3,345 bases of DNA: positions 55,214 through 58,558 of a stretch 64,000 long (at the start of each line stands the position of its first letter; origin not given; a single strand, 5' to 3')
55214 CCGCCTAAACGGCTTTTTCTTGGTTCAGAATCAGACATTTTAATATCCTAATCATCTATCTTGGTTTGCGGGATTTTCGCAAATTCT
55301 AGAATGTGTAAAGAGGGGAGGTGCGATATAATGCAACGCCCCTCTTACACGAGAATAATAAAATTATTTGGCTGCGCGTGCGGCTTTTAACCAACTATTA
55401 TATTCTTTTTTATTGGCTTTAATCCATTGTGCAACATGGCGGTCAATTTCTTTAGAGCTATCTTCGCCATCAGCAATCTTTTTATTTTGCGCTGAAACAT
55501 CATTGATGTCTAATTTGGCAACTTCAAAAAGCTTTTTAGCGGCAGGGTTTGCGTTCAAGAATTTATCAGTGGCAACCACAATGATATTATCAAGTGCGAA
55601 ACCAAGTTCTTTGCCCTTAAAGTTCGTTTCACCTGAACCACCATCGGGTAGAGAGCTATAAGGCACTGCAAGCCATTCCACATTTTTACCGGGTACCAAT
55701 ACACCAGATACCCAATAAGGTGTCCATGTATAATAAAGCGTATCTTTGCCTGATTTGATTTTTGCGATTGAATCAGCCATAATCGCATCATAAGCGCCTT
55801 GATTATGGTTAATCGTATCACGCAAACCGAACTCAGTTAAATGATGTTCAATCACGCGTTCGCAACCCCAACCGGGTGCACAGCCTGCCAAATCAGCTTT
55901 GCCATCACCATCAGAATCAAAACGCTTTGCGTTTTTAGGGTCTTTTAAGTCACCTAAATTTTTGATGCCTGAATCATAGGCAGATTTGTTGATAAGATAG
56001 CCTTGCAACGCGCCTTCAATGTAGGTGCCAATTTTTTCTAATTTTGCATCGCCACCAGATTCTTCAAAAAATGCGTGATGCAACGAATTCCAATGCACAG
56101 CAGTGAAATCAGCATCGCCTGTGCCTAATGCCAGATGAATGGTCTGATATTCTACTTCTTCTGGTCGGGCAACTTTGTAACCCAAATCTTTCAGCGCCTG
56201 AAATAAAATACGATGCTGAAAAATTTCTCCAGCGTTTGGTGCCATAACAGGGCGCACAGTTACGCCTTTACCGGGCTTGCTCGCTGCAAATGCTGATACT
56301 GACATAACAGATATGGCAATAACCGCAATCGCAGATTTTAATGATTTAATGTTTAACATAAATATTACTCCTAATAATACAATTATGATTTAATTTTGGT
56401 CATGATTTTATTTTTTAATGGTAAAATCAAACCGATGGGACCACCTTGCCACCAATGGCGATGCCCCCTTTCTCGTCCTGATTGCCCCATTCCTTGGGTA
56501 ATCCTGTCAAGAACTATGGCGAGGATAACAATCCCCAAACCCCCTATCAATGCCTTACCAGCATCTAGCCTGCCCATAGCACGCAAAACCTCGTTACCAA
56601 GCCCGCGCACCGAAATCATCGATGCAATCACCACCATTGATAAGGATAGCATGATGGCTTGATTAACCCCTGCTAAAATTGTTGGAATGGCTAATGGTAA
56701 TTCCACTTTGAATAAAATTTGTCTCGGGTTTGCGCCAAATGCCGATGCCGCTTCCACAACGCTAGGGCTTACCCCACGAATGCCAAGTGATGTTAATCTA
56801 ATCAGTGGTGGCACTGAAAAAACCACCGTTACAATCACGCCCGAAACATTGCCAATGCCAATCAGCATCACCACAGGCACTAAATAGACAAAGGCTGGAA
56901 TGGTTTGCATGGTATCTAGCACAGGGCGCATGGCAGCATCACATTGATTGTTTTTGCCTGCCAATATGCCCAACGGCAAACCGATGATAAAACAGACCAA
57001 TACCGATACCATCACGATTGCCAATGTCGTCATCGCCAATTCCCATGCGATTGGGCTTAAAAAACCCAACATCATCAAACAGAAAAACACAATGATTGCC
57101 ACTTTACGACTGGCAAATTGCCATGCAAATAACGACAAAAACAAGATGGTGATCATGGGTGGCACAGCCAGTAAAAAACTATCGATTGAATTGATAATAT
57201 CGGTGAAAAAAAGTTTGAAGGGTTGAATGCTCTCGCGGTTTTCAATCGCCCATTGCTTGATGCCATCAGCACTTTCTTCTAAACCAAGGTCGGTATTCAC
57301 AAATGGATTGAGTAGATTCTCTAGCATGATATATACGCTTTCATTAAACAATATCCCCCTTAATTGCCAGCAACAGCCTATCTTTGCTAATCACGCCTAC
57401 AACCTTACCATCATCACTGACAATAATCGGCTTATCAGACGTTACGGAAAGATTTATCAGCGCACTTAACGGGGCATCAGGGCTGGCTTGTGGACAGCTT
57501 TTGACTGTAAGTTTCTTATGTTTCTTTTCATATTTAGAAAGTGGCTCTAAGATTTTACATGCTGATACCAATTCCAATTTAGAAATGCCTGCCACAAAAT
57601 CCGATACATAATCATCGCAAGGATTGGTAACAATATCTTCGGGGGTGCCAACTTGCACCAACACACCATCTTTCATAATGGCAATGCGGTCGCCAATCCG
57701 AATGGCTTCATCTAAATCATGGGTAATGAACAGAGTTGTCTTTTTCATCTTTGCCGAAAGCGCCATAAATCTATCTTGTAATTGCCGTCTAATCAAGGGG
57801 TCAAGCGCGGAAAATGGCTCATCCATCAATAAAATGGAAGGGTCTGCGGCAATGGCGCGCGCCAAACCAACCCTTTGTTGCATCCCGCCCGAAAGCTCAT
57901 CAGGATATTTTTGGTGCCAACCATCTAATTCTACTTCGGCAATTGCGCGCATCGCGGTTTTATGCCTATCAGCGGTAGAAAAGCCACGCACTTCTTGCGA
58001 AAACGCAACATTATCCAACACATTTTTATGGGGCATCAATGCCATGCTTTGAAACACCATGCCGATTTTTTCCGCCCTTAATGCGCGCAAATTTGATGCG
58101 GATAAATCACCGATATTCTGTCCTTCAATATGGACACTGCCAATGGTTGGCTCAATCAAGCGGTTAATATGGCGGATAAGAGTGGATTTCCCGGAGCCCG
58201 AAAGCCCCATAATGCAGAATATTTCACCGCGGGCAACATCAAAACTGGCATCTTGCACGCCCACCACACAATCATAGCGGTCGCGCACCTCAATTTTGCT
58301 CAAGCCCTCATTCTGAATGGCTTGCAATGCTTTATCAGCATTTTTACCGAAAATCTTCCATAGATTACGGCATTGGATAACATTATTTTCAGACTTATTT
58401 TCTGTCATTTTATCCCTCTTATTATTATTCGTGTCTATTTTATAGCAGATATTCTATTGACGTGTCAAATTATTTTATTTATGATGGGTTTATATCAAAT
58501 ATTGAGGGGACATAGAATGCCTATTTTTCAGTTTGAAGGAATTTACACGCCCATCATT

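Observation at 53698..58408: MttB-superfamily methyltransferase co-operonic with a ProVWX-type betaine importer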

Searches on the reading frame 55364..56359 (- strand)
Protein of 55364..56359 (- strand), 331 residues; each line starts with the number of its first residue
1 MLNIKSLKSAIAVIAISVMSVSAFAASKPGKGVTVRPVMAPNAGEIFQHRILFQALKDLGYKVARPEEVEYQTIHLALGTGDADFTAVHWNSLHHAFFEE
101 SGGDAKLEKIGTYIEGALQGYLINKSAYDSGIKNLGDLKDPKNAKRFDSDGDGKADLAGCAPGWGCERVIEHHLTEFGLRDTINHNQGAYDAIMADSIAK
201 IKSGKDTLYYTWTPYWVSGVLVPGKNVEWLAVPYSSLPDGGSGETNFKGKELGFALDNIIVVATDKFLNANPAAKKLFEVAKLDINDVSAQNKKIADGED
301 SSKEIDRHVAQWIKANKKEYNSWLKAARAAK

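Call 4: search_protein_families(library=pfam, proteins=[window:55364-56359:-])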
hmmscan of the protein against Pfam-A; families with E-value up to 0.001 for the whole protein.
window:55364-56359:- (331 aa): 1 family
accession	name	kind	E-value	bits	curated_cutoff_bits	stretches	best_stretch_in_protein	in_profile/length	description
PF04069.17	OpuAC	-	8e-37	127.7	21.2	1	41-314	9-256/257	Substrate binding domain of ABC-type glycine betaine transport system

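Call 7: search_protein_families(library=ncbifam, proteins=[window:55364-56359:-])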
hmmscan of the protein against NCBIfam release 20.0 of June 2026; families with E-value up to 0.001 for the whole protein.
window:55364-56359:- (331 aa): 2 families
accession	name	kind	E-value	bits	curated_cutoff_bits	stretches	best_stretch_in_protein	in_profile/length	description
NF008334.0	PRK11119.1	equivalog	3.4e-126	420.8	215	1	10-331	6-330/331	glycine betaine/L-proline ABC transporter substrate-binding protein ProX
TIGR03414.1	ABC_choline_bnd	subfamily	1.4e-10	40.9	379.05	1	55-327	31-275/291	choline ABC transporter substrate-binding protein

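Call 27: search_solved_structures(query=window:55364-56359:-, max_evalue=0.00001, show_alignments=2)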
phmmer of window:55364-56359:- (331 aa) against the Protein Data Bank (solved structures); distinct sequences matched with E-value up to 0.00001: 1.
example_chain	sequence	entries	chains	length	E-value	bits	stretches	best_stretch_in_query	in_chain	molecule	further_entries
1r9l_A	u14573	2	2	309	1.6e-93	316.9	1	27-330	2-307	Glycine betaine-binding periplasmic protein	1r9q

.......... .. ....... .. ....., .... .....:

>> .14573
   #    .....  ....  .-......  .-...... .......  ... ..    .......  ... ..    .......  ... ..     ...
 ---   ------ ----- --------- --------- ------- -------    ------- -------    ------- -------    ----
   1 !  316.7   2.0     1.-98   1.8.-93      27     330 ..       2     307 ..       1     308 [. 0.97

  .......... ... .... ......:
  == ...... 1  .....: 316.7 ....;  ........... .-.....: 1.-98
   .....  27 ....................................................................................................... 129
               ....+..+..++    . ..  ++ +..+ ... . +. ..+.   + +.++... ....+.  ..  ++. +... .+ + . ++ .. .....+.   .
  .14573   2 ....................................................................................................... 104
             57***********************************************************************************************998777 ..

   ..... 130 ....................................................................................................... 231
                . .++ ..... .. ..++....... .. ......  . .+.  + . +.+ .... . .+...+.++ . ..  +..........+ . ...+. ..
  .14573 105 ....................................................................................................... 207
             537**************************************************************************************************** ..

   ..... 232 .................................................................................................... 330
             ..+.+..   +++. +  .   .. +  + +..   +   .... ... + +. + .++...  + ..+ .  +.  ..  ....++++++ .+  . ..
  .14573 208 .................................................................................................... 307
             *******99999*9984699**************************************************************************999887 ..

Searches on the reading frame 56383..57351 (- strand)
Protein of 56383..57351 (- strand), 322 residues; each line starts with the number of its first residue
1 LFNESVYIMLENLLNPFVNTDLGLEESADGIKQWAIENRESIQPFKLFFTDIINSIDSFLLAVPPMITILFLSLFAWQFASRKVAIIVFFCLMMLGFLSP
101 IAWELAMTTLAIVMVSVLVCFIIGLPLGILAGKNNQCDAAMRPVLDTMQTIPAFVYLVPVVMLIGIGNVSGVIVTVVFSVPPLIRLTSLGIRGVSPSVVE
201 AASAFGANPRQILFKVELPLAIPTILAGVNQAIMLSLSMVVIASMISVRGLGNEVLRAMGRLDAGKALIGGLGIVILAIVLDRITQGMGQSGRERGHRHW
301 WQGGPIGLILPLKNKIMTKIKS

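Call 4: search_protein_families(library=pfam, proteins=[window:56383-57351:-])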
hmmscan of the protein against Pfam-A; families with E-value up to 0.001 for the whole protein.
window:56383-57351:- (322 aa): 1 family
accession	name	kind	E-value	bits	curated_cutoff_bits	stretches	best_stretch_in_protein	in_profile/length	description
PF00528.27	BPD_transp_1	-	1.3e-24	87.4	26.4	1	124-285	1-175/184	Binding-protein-dependent transport system inner membrane component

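Call 7: search_protein_families(library=ncbifam, proteins=[window:56383-57351:-])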
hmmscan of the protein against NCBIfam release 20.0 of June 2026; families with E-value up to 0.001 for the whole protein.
window:56383-57351:- (322 aa): 24 families
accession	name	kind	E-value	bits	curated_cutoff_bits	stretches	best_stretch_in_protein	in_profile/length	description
NF008196.0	PRK10952.1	equivalog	2.4e-104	349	439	1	12-310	53-350/356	glycine betaine/L-proline ABC transporter permease ProW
TIGR03416.1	ABC_choXWV_perm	equivalog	4.9e-78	262.3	363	1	34-285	16-267/267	choline ABC transporter permease subunit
NF007545.0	PRK10160.1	equivalog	1e-17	64.5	342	1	92-281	66-256/275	taurine ABC transporter permease TauC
NF040733.1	ABC_perm_U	equivalog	1.8e-17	63.6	295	1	101-284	49-237/251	ABC transporter permease subunit SaoP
TIGR01097.1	PhnE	equivalog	8e-14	51.7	216.7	1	100-286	55-245/252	phosphonate ABC transporter, permease protein PhnE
TIGR01183.1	ntrB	equivalog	3.1e-11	43.3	209.05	1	107-283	20-197/202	nitrate ABC transporter permease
NF045474.1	Opp2C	equivalog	1.3e-09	38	300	1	106-253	39-185/236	nickel transporter permease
NF045473.1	Opp1C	equivalog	6.6e-09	35.6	350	1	108-252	69-212/267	nickel/cobalt ABC transporter permease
NF008470.0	PRK11365.1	equivalog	3.5e-08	33.2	347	1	104-264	61-221/263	aliphatic sulfonate ABC transporter permease SsuC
NF007047.0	PRK09500.1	equivalog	6.7e-08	32.4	326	1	160-247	120-207/257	spermidine/putrescine ABC transporter permease PotC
NF011662.0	PRK15082.1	equivalog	7.1e-08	32.2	484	1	108-253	102-246/303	glutathione ABC transporter permease GsiD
TIGR03226.1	PhnU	equivalog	8e-07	28.8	283.45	1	79-249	101-260/311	2-aminoethylphosphonate ABC transporter permease subunit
NF008049.0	PRK10782.1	subfamily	3.6e-06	26.8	212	1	108-253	15-174/217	methionine ABC transporter permease MetI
NF043080.1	MMSYN1_0166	equivalog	1.3e-05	24.3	370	1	103-247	99-244/307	oligopeptide ABC transporter permease OppC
NF011624.0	PRK15050.1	equivalog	1.7e-05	24.1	247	1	79-245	83-238/297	2-aminoethylphosphonate ABC transporter permease subunit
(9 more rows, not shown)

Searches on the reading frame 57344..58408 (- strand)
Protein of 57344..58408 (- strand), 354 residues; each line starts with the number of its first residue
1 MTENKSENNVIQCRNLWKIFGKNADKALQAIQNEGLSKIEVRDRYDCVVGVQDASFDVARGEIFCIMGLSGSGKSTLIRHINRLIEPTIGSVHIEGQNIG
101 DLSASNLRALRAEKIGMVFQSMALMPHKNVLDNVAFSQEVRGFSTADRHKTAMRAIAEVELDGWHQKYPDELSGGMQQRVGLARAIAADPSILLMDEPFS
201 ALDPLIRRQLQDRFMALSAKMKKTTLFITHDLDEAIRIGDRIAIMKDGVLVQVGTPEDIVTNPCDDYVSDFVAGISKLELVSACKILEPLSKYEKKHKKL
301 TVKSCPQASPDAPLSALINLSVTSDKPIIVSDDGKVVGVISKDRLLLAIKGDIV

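Call 4: search_protein_families(library=pfam, proteins=[window:57344-58408:-])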
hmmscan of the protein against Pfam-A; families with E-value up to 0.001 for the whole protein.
window:57344-58408:- (354 aa): 4 families
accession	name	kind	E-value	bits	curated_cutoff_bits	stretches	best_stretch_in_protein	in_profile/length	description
PF00005.33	ABC_tran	-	2.7e-32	112.7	25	1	52-199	2-136/137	ABC transporter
PF13304.12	AAA_21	-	2.9e-08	34.6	27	1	103-230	171-298/304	AAA domain, putative AbiEii toxin, Type IV TA system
PF13191.12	AAA_16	-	0.00049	21.1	32.6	0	59-93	20-52/167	AAA ATPase domain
PF13555.12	AAA_29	-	0.00078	19.6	27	0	54-86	15-47/61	P-loop containing region of AAA domain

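Call 7: search_protein_families(library=ncbifam, proteins=[window:57344-58408:-])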
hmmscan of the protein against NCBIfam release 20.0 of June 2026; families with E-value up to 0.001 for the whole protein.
window:57344-58408:- (354 aa): 185 families (the best 25 are shown)
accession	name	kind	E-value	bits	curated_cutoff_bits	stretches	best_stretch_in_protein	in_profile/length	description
TIGR03415.1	ABC_choXWV_ATP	equivalog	1.8e-108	362.9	483.75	1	12-303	2-296/382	choline ABC transporter ATP-binding protein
TIGR01186.1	proV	subfamily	2.7e-106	355.7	326.6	1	48-345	6-294/363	betaine/proline/choline family ABC transporter ATP-binding protein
NF007480.0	PRK10070.1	equivalog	8.5e-101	337.7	444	1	12-346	6-330/400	glycine betaine/L-proline ABC transporter ATP-binding protein ProV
TIGR03265.1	PhnT2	equivalog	5.5e-67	226.5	457.7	1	40-279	9-242/353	putative 2-aminoethylphosphonate ABC transporter ATP-binding protein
TIGR00968.1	3a0106s01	subfamily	1.2e-59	201.7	342.75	1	40-277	5-236/237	sulfate ABC transporter ATP-binding protein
NF006987.0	PRK09452.1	equivalog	8.8e-59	199.1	482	1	39-281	21-257/378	spermidine/putrescine ABC transporter ATP-binding protein PotA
TIGR01187.1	potA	subfamily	3.5e-58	197.2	355.6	1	66-282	1-211/325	polyamine ABC transporter ATP-binding protein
NF040933.2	ABC_arch_GlcV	equivalog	6.1e-57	193.1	450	1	34-280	6-250/357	glucose ABC transporter ATP-binding protein GlcV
NF043075.1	MMSYN1_0197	equivalog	3.5e-56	190.6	550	1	41-276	8-236/341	spermidine/putrescine ABC transporter ATP-binding protein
TIGR03258.1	PhnT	equivalog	2.5e-54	184.7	499.15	1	40-274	13-242/359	2-aminoethylphosphonate ABC transport system ATP-binding subunit PhnT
NF040840.2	tungstate_WtpC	equivalog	5.1e-54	183.8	440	1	51-273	16-232/347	tungstate ABC transporter ATP-binding protein WtpC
NF008653.0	PRK11650.1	subfamily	7.5e-54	183.1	432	1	40-282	8-244/357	sn-glycerol-3-phosphate ABC transporter ATP-binding protein UgpC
NF008105.0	PRK10851.1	equivalog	1e-52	179.1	502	1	51-279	18-244/362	sulfate/thiosulfate ABC transporter ATP-binding protein CysA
NF008513.0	PRK11432.1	equivalog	4.8e-51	173.7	496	1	40-273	11-238/351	ferric ABC transporter ATP-binding protein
TIGR02315.1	ABC_phnC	equivalog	3.9e-50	170.5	266.1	1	45-260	11-234/243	phosphonate ABC transporter ATP-binding protein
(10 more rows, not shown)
